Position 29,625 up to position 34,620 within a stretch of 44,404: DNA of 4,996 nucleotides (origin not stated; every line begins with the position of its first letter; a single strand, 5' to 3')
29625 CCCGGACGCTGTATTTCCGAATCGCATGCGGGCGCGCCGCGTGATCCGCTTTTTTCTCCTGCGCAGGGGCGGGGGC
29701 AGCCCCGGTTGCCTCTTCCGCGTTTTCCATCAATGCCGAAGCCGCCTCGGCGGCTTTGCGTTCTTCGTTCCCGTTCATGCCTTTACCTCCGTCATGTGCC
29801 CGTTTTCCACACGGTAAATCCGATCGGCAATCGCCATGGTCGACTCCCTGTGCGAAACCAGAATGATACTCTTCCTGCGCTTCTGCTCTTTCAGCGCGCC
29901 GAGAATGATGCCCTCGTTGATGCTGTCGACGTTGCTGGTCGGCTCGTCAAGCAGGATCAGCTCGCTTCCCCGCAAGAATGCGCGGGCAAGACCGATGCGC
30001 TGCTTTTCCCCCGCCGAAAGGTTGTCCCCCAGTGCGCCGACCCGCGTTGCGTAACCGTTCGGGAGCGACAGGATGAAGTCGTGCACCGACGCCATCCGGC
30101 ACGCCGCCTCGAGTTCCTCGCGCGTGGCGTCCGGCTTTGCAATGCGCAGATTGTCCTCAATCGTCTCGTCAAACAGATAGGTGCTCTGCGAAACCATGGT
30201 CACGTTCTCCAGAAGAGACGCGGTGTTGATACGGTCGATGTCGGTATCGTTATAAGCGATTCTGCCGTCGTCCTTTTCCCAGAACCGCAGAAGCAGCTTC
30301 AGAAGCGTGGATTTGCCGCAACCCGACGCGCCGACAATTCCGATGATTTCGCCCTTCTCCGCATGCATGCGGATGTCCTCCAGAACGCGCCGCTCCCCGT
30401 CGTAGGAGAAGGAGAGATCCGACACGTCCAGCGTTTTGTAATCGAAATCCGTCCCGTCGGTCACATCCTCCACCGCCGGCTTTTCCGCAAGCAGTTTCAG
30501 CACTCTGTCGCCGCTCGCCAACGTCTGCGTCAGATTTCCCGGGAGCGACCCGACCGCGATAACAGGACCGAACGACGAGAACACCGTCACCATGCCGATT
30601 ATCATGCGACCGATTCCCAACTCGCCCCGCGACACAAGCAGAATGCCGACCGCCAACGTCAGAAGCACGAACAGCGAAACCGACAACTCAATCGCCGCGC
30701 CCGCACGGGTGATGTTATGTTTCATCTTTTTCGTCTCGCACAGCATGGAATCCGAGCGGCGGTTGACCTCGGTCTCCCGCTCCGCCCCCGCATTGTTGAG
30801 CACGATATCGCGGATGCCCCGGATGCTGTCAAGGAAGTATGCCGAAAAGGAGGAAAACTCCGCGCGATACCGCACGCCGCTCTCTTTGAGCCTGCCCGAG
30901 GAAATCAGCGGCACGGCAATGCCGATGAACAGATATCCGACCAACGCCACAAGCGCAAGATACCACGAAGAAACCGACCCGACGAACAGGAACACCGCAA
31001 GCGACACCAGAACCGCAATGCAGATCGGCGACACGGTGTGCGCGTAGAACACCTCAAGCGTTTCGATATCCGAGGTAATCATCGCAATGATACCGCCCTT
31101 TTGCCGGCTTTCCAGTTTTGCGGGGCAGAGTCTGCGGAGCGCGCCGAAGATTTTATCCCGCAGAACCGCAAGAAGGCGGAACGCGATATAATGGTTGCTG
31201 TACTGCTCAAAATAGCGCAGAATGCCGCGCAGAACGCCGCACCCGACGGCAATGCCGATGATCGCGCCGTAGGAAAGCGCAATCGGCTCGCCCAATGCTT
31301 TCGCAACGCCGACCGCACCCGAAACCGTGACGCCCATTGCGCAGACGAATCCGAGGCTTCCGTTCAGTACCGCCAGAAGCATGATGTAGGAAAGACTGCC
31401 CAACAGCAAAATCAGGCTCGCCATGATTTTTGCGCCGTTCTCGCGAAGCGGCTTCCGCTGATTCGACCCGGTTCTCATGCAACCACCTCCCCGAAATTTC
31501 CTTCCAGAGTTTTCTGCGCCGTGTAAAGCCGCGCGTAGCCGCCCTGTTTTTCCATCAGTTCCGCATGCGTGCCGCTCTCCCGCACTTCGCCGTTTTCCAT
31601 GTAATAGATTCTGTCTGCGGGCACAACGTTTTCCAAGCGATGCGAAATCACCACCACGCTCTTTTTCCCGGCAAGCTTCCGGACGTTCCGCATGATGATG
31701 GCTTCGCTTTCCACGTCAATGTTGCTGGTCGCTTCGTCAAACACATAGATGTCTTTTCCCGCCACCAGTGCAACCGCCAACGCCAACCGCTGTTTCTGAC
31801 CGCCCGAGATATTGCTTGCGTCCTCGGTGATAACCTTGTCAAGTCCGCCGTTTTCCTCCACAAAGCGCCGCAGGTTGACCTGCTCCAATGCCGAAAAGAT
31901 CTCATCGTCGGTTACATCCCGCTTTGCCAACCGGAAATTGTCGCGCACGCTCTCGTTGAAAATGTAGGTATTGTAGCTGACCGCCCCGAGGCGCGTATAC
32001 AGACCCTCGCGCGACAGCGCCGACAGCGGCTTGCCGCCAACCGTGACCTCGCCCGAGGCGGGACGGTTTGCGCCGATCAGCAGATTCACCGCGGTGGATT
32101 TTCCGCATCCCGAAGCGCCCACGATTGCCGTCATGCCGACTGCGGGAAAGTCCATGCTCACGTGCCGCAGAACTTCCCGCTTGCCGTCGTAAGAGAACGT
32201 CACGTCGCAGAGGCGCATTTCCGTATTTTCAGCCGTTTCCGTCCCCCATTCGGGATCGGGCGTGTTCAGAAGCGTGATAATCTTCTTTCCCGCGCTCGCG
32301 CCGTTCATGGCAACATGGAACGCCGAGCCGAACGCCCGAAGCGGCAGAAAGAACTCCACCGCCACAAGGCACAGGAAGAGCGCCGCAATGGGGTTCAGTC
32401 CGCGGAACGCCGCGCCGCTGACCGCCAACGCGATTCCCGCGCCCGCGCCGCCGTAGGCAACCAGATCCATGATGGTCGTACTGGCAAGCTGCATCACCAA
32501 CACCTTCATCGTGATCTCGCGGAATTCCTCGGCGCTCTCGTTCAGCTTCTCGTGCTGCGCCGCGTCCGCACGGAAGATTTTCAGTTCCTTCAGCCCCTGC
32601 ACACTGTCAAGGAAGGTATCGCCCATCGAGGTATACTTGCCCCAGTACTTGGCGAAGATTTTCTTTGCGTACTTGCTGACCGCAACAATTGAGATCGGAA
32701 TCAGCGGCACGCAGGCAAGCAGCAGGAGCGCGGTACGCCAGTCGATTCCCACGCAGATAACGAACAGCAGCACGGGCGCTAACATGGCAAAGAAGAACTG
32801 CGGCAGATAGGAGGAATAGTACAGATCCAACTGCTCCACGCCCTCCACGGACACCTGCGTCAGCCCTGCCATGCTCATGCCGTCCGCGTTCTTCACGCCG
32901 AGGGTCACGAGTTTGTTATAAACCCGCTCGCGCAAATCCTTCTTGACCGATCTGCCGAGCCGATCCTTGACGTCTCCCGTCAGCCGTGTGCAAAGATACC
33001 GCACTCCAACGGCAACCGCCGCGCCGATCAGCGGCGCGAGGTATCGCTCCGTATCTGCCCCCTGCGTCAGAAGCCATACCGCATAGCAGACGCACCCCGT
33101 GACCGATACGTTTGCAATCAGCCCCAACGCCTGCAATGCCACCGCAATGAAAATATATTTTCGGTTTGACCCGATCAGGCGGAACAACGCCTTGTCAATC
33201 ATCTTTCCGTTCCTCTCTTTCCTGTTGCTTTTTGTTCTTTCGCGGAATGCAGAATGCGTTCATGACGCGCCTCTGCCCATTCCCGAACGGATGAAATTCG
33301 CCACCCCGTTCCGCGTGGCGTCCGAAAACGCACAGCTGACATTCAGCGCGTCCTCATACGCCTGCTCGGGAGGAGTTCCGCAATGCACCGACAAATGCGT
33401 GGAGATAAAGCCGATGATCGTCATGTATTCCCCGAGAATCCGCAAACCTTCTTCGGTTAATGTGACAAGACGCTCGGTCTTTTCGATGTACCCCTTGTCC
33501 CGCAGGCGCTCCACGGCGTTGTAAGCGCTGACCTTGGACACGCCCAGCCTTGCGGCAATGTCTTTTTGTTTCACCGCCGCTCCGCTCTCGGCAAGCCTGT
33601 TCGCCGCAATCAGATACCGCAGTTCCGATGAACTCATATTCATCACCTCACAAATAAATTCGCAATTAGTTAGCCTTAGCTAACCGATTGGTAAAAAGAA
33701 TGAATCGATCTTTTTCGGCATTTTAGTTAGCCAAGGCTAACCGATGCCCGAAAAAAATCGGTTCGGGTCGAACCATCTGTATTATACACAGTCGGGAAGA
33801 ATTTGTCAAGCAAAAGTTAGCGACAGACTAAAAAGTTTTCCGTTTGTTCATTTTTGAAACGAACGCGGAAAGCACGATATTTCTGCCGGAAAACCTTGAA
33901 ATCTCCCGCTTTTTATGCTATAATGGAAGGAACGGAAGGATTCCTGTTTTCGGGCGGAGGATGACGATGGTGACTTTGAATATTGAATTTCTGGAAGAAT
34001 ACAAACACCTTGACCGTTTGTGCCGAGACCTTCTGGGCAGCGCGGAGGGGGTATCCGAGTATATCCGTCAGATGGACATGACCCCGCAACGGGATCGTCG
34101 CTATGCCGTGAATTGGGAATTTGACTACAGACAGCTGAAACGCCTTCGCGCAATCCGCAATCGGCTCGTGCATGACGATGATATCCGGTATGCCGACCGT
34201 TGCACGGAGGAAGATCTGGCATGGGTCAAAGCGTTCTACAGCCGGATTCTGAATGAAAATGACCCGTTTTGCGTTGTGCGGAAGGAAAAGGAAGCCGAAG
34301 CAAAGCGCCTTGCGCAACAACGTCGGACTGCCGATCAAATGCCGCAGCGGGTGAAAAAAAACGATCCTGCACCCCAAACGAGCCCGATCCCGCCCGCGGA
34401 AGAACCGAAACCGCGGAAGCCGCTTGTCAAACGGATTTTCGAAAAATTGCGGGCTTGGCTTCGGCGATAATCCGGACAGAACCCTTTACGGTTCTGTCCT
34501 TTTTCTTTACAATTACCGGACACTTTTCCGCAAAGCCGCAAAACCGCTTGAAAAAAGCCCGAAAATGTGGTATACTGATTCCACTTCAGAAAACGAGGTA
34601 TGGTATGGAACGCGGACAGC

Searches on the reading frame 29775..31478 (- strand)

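Call 15: search_protein_families(library=pfam, proteins=[window:29775-31478:-], max_evalue=0.001)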
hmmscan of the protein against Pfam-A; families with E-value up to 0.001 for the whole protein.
window:29775-31478:- (567 aa): 4 families
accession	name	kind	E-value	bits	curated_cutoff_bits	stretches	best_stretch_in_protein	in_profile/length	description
PF00005.33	ABC_tran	-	1.1e-29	104.2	25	1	366-515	1-137/137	ABC transporter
PF00664.28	ABC_membrane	-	4.4e-18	66.4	28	1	71-297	41-265/274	ABC transporter transmembrane region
PF02463.25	SMC_N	-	2e-07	31.1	40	1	400-559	104-213/220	RecF/RecN/SMC N terminal domain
PF13304.12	AAA_21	-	7.2e-06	26.7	27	0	378-400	1-31/304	AAA domain, putative AbiEii toxin, Type IV TA system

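Call 72: search_protein_families(library=ncbifam, proteins=[window:29775-31478:-], max_evalue=0.00001)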
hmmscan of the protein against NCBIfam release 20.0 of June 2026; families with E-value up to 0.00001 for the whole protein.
window:29775-31478:- (567 aa): 182 families (the best 25 are shown)
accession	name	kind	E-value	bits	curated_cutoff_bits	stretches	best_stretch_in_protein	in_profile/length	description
TIGR02868.1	CydC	equivalog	6.1e-94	315.5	329.05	1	32-544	14-529/530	thiol reductant ABC exporter subunit CydC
TIGR02857.1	CydD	equivalog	1.4e-84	285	435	1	29-556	5-528/529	thiol reductant ABC exporter subunit CydD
NF008364.0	PRK11160.1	equivalog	5.7e-84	282.7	630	1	32-564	23-554/575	heme ABC transporter ATP-binding protein/permease CydC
NF045513.1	HepA_fam_ABC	equivalog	1.5e-76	258.2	725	1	82-564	106-588/610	heterocyst formation ABC transporter subunit HepA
TIGR02203.1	MsbA_lipidA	equivalog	1.7e-71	241.4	602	1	78-564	62-548/572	lipid A export permease/ATP-binding protein MsbA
NF008055.0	PRK10789.1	equivalog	2.6e-69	234.2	845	1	26-563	19-549/590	SmdA family multidrug ABC transporter permease/ATP-binding protein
NF052233.1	CphA_assoc_ABC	equivalog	2.4e-68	231.2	880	1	78-565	237-723/766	cyanophycin metabolism-associated ABC transporter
TIGR03375.1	type_I_sec_LssB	subfamily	3.5e-68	230.5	693.1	1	91-562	209-679/696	type I secretion system permease/ATPase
TIGR02204.1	MsbA_rel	hypoth_equivalog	1.5e-66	225.3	780.4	1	72-564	63-554/576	ABC transporter, permease/ATP-binding protein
NF008381.0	PRK11176.1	equivalog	8.7e-63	212.6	867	1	78-564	72-558/582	lipid A ABC transporter ATP-binding protein/permease MsbA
TIGR01846.1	type_I_sec_HlyB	subfamily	7.9e-62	209.5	725.55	1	99-564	207-671/694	type I secretion system permease/ATPase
NF010178.0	PRK13657.1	equivalog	4.1e-61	207.1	733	1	132-564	117-549/588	glucan ABC transporter ATP-binding protein/ permease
TIGR01842.1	type_I_sec_PrtD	subfamily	1.8e-59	201.7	510.15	1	101-563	76-532/544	type I secretion system permease/ATPase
NF008379.0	PRK11174.1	equivalog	6.6e-59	200.1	684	1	78-564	70-563/588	heme ABC transporter permease/ATP-binding protein CydD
TIGR01193.1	bacteriocin_ABC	subfamily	9.7e-56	189.6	523.85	1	80-564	205-688/708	peptide cleavage/export ABC transporter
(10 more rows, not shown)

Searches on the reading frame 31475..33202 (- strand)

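Call 15: search_protein_families(library=pfam, proteins=[window:31475-33202:-], max_evalue=0.001)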
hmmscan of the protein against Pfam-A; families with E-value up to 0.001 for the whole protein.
window:31475-33202:- (575 aa): 3 families
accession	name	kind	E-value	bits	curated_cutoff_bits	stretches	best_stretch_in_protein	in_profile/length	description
PF00005.33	ABC_tran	-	1.2e-24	87.9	25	1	345-493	1-137/137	ABC transporter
PF00664.28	ABC_membrane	-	1.3e-21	78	28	1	44-253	28-239/274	ABC transporter transmembrane region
PF02463.25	SMC_N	-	1.1e-08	35.3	40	1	421-536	109-212/220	RecF/RecN/SMC N terminal domain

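Call 72: search_protein_families(library=ncbifam, proteins=[window:31475-33202:-], max_evalue=0.00001)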
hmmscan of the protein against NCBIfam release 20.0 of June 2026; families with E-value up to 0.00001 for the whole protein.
window:31475-33202:- (575 aa): 184 families (the best 25 are shown)
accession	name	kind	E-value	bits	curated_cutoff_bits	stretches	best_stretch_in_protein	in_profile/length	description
TIGR02857.1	CydD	equivalog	1.6e-114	383.8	435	1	14-533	2-527/529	thiol reductant ABC exporter subunit CydD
NF008379.0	PRK11174.1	equivalog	8e-94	315.4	684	1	22-564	32-585/588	heme ABC transporter permease/ATP-binding protein CydD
TIGR02203.1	MsbA_lipidA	equivalog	5.8e-74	249.6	602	1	67-563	67-569/572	lipid A export permease/ATP-binding protein MsbA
NF008364.0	PRK11160.1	equivalog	5.2e-70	236.6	630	1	86-561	91-573/575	heme ABC transporter ATP-binding protein/permease CydC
TIGR02868.1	CydC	equivalog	3.9e-65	220.5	329.05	1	5-523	3-530/530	thiol reductant ABC exporter subunit CydC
NF008381.0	PRK11176.1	equivalog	2.7e-62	210.9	867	1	89-563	99-579/582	lipid A ABC transporter ATP-binding protein/permease MsbA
NF008056.1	PRK10790.1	equivalog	1.4e-61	208.7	746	1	144-565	154-577/584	SmdB family multidrug efflux ABC transporter permease/ATP-binding protein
NF010178.0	PRK13657.1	equivalog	5.2e-61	206.8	733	1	328-565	334-572/588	glucan ABC transporter ATP-binding protein/ permease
NF045513.1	HepA_fam_ABC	equivalog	7.4e-61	206.3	725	1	62-563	102-609/610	heterocyst formation ABC transporter subunit HepA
TIGR03797.1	NHLM_micro_ABC2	equivalog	8.2e-57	193.1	709.4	1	81-563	202-685/686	NHLP bacteriocin export ABC transporter permease/ATPase subunit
TIGR01846.1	type_I_sec_HlyB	subfamily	1.2e-56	192.4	725.55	1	16-564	144-693/694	type I secretion system permease/ATPase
TIGR02204.1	MsbA_rel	hypoth_equivalog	3.9e-56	190.9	780.4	1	62-563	72-575/576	ABC transporter, permease/ATP-binding protein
NF052233.1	CphA_assoc_ABC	equivalog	1.4e-53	182.4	880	1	52-565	230-745/766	cyanophycin metabolism-associated ABC transporter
TIGR03375.1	type_I_sec_LssB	subfamily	2.7e-53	181.3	693.1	1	59-553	193-692/696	type I secretion system permease/ATPase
TIGR03796.1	NHLM_micro_ABC1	equivalog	3.3e-53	181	853.3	1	328-559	477-708/710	NHLP family bacteriocin export ABC transporter peptidase/permease/ATPase subunit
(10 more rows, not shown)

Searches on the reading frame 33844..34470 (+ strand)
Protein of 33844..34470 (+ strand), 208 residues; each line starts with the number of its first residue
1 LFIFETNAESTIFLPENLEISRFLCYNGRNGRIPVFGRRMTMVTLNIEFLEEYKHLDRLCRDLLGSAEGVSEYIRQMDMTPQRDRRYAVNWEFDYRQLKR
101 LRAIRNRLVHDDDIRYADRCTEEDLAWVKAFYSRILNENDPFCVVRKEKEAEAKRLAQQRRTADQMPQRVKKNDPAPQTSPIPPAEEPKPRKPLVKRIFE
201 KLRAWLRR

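Call 15: search_protein_families(library=pfam, proteins=[window:33844-34470:+], max_evalue=0.001)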
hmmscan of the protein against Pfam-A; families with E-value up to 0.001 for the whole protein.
window:33844-34470:+ (208 aa): 1 family
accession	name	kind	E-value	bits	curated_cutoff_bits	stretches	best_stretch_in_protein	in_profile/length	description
PF20185.3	DUF6548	-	6e-42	143.7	27.3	1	47-174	1-128/164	Family of unknown function (DUF6548)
